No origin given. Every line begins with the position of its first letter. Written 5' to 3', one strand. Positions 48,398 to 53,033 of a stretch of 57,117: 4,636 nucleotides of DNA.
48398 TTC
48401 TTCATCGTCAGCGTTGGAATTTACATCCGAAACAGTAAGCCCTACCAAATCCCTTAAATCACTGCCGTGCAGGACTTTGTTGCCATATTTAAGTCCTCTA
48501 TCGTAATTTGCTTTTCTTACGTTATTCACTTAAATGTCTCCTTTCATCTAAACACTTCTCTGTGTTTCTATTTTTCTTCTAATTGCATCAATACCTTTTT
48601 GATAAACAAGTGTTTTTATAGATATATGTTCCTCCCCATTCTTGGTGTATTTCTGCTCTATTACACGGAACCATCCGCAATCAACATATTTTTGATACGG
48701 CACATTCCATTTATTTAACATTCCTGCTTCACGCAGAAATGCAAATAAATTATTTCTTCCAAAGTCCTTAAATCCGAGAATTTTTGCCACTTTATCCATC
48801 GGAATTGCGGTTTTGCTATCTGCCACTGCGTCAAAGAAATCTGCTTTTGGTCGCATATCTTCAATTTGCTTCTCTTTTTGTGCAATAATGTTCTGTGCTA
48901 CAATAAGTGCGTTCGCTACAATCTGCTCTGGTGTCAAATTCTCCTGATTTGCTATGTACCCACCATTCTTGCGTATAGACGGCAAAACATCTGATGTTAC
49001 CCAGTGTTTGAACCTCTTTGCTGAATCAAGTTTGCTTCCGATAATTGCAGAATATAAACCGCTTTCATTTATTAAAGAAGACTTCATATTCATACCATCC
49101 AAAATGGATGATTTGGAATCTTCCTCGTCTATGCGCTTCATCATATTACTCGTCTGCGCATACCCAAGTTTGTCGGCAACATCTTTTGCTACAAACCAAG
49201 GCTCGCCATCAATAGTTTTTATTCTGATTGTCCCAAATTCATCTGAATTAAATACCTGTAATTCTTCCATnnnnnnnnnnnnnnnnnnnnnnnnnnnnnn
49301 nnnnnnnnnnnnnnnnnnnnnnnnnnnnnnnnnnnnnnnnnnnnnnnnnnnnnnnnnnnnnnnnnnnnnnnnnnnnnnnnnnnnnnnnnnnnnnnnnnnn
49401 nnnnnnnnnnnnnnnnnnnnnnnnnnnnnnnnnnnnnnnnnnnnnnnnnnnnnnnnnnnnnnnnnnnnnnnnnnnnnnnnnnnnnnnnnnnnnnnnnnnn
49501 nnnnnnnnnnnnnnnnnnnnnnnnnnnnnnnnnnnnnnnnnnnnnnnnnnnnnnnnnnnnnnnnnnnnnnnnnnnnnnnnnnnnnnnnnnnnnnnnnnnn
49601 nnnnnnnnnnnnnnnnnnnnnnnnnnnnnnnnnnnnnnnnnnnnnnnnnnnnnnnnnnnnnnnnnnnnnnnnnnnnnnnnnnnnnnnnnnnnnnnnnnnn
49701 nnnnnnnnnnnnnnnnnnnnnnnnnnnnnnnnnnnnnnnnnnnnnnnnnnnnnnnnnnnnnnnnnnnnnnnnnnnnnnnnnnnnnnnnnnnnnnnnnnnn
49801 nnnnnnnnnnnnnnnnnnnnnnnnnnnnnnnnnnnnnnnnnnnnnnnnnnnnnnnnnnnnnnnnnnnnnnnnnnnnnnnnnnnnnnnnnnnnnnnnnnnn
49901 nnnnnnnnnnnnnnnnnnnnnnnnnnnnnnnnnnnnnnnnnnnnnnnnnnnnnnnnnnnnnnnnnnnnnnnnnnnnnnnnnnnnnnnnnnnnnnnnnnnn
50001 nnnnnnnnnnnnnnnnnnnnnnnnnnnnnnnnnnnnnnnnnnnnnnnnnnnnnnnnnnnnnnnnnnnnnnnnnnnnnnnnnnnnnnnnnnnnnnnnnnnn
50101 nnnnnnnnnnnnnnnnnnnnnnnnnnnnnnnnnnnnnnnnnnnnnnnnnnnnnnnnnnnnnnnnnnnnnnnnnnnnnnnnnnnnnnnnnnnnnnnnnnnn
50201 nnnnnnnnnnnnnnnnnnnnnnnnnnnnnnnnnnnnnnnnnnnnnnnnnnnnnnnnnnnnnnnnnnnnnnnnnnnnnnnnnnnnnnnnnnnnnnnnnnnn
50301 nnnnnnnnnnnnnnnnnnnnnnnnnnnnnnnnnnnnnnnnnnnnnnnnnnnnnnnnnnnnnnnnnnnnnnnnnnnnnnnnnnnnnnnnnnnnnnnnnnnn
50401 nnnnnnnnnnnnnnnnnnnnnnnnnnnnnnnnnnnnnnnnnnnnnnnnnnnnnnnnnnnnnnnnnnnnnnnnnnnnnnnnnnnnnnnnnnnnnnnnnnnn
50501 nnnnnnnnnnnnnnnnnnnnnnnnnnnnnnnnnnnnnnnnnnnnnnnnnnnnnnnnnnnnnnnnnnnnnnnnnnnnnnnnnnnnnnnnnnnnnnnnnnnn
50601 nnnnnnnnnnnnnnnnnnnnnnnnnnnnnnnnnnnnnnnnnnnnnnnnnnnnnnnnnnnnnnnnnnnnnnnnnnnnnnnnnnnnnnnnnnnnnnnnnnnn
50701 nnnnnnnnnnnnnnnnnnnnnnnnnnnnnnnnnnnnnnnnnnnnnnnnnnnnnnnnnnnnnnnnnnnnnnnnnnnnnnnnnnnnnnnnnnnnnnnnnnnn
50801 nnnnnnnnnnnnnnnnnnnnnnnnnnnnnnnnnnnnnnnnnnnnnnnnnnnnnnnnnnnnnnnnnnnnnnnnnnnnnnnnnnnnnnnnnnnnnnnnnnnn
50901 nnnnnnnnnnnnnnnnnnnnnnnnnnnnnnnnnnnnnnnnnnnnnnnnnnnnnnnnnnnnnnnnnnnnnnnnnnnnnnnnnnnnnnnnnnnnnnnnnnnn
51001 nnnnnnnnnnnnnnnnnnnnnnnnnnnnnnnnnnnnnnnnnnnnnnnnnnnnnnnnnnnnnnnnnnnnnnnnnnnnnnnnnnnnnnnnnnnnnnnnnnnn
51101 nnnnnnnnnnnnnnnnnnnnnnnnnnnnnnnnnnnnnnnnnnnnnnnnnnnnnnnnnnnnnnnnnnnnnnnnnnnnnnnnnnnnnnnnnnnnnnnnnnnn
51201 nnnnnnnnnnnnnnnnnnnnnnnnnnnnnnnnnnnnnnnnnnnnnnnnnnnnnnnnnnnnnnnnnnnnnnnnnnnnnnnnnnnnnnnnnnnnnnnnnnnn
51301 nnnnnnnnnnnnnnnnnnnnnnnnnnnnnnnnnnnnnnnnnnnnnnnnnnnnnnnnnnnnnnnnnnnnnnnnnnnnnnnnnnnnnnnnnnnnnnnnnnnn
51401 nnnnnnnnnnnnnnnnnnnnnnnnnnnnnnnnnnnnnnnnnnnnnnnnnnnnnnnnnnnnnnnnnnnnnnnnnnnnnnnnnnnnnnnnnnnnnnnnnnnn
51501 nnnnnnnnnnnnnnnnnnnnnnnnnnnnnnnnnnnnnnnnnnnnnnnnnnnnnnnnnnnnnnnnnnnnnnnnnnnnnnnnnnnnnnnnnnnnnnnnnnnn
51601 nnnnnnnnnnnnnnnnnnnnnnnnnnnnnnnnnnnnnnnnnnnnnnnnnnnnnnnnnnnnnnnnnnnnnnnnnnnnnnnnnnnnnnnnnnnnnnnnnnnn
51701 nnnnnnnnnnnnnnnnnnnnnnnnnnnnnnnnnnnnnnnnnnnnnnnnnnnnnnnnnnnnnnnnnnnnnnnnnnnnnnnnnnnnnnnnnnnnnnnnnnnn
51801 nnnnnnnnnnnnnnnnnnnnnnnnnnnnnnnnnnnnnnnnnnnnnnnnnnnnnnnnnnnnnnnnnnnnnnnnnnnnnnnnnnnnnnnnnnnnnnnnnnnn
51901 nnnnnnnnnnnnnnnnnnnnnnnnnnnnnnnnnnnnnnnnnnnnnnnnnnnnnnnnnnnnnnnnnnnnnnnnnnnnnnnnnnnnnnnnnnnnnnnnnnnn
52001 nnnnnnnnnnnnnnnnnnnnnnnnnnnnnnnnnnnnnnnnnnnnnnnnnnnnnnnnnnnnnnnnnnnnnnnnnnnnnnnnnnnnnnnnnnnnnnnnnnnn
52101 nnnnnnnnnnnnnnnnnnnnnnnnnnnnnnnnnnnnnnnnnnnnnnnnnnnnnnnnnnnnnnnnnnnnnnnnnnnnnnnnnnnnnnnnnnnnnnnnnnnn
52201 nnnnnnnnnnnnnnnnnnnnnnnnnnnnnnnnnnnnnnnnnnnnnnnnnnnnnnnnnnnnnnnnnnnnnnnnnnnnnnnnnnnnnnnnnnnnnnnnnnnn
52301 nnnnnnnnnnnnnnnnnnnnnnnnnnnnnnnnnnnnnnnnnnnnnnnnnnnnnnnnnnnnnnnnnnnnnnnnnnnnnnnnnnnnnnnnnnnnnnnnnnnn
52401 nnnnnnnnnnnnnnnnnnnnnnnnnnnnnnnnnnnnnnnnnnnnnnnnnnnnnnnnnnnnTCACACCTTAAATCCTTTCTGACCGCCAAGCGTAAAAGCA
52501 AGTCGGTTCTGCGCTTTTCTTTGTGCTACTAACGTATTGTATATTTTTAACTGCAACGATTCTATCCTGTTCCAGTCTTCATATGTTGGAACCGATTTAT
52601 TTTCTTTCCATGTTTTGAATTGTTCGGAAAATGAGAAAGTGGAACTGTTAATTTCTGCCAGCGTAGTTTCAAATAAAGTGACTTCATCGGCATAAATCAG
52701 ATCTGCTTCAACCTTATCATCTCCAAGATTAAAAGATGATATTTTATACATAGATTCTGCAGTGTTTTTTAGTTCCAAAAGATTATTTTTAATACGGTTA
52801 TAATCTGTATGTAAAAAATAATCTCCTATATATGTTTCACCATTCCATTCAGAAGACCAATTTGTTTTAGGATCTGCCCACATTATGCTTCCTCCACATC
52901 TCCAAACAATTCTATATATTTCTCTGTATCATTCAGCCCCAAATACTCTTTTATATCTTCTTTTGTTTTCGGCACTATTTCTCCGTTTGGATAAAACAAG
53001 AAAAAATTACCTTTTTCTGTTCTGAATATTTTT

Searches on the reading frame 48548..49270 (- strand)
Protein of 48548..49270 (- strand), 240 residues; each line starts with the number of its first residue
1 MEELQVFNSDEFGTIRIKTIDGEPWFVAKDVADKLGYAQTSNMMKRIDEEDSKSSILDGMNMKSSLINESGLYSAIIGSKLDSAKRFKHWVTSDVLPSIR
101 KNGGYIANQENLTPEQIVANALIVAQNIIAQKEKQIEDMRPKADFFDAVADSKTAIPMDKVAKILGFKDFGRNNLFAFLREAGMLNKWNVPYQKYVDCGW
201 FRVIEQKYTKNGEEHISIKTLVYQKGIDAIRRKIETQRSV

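Call 23: search_protein_families(library=phrogs, proteins=[window:48548-49270:-], max_evalue=0.00001)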
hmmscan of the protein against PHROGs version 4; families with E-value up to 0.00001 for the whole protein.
window:48548-49270:- (240 aa): 14 families
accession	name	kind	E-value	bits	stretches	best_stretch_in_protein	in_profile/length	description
phrog_130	-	transcription regulation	5e-76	257.6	1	1-235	157-409/480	anti-repressor Ant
phrog_463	-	transcription regulation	4e-40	138.9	1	1-171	2-182/250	anti-repressor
phrog_2899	-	transcription regulation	5.4e-39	135.4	1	1-152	4-149/263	anti-repressor Ant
phrog_7940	-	unknown function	4.2e-32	112.7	1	1-113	1-115/252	-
phrog_2011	-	transcription regulation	4.9e-29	102.9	1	4-131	1-140/275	anti-repressor Ant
phrog_63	-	transcription regulation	9.9e-29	101.9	1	122-234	239-356/431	anti-repressor Ant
phrog_2593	-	transcription regulation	6.4e-27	95.9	1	14-134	31-166/255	anti-repressor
phrog_245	-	transcription regulation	4.7e-25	89.8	1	4-115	41-147/319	anti-repressor Ant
phrog_9976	-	transcription regulation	2.9e-23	83.7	1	5-105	4-106/188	anti-repressor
phrog_2977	-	transcription regulation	3.6e-23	83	1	1-82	61-148/150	anti-repressor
phrog_25722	-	unknown function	9.5e-21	75.2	1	13-122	13-127/150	-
phrog_5060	-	transcription regulation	8.2e-18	66.2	1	6-128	11-139/224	anti-repressor Ant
phrog_9438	-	transcription regulation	6.4e-13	49.6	1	133-232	2-109/121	anti-repressor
phrog_5689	-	unknown function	1.6e-07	32.7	1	157-235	4-80/91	-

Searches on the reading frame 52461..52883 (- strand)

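Call 62: search_protein_families(library=phrogs, proteins=[window:52461-52883:-], max_evalue=0.001)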
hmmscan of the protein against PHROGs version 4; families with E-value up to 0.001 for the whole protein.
window:52461-52883:- (140 aa): 1 family
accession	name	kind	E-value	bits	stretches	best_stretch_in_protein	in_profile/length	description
phrog_18725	-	unknown function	1.9e-13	51.9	1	1-135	1-129/132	-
